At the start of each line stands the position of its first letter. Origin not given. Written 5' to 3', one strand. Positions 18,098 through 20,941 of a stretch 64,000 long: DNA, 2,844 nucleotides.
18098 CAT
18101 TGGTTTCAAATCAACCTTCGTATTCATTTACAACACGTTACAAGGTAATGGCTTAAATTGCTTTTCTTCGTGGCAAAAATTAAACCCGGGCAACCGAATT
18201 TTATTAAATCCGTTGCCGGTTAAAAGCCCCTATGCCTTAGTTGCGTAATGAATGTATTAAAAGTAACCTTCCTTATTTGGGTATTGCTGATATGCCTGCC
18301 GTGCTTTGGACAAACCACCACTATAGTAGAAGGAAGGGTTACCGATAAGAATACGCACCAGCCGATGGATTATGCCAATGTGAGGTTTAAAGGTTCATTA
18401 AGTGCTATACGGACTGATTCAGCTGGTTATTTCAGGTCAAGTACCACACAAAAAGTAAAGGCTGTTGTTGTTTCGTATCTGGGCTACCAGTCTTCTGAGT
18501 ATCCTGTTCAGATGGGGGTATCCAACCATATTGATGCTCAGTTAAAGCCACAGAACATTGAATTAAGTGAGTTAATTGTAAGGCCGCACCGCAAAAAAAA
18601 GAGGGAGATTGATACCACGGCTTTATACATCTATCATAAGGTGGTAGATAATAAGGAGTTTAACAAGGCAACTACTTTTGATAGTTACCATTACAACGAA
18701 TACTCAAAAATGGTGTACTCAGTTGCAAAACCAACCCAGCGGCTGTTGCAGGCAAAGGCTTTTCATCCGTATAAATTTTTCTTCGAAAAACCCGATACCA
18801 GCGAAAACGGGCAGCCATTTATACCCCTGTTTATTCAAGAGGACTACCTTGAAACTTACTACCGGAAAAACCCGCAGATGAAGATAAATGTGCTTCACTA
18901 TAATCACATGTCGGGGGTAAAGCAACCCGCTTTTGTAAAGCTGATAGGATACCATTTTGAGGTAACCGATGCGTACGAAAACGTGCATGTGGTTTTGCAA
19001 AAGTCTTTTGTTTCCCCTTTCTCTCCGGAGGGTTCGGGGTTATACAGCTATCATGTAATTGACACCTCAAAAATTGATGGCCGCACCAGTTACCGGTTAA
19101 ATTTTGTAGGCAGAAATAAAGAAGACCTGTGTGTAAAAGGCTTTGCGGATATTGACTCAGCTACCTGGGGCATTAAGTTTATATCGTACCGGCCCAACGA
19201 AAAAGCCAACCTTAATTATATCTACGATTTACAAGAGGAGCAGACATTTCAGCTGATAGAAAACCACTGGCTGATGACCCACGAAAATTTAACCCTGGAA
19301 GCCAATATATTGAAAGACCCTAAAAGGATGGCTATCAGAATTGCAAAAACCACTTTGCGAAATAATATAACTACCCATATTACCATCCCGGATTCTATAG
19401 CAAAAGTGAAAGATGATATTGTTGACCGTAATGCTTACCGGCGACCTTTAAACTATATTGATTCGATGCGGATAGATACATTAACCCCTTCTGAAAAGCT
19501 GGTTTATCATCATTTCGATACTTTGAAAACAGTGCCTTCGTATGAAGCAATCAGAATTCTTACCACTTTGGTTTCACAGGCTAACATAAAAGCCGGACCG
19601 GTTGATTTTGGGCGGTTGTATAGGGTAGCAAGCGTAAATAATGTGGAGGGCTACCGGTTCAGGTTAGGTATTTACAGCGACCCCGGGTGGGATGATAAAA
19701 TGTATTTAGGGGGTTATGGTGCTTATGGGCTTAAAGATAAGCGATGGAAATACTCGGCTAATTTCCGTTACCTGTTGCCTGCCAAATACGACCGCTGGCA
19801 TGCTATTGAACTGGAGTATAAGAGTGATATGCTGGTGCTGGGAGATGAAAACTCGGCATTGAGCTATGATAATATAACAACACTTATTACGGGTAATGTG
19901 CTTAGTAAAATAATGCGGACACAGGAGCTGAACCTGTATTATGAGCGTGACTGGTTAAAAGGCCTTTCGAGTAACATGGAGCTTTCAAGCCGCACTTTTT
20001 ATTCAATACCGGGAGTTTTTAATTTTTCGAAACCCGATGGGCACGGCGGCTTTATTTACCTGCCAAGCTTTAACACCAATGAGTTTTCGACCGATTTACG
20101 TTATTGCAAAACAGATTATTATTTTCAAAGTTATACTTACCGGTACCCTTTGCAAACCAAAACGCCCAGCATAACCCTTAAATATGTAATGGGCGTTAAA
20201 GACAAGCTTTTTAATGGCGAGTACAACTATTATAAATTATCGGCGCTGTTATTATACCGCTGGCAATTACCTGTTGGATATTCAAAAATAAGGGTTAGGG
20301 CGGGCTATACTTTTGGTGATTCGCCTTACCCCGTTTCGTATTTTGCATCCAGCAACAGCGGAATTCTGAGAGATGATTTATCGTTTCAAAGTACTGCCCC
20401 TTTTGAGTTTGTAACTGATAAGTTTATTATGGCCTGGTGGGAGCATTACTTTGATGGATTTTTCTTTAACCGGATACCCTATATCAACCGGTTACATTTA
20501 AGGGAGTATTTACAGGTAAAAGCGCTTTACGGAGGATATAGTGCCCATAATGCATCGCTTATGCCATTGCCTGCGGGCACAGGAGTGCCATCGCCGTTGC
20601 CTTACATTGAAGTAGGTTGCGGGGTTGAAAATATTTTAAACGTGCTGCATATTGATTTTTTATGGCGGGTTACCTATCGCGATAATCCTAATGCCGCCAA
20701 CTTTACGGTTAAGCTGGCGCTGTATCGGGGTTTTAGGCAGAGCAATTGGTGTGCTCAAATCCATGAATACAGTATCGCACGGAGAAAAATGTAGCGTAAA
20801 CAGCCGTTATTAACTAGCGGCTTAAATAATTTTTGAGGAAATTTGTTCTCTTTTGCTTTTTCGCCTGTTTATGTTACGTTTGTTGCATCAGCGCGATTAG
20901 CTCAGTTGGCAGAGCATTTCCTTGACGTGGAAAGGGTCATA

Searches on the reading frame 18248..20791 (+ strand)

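Call 13: search_protein_families(library=pfam, proteins=[window:18248-20791:+], max_evalue=0.001)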
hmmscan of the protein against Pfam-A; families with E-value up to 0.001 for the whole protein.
window:18248-20791:+ (848 aa): 2 families
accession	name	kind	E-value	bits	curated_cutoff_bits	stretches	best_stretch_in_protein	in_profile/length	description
PF18939.6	DUF5686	-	5.7e-36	124.6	39.2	1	130-761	3-655/669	Family of unknown function (DUF5686)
PF13715.12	CarbopepD_reg_2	-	3.4e-13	49.9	32.2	1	27-111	1-88/88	CarboxypepD_reg-like domain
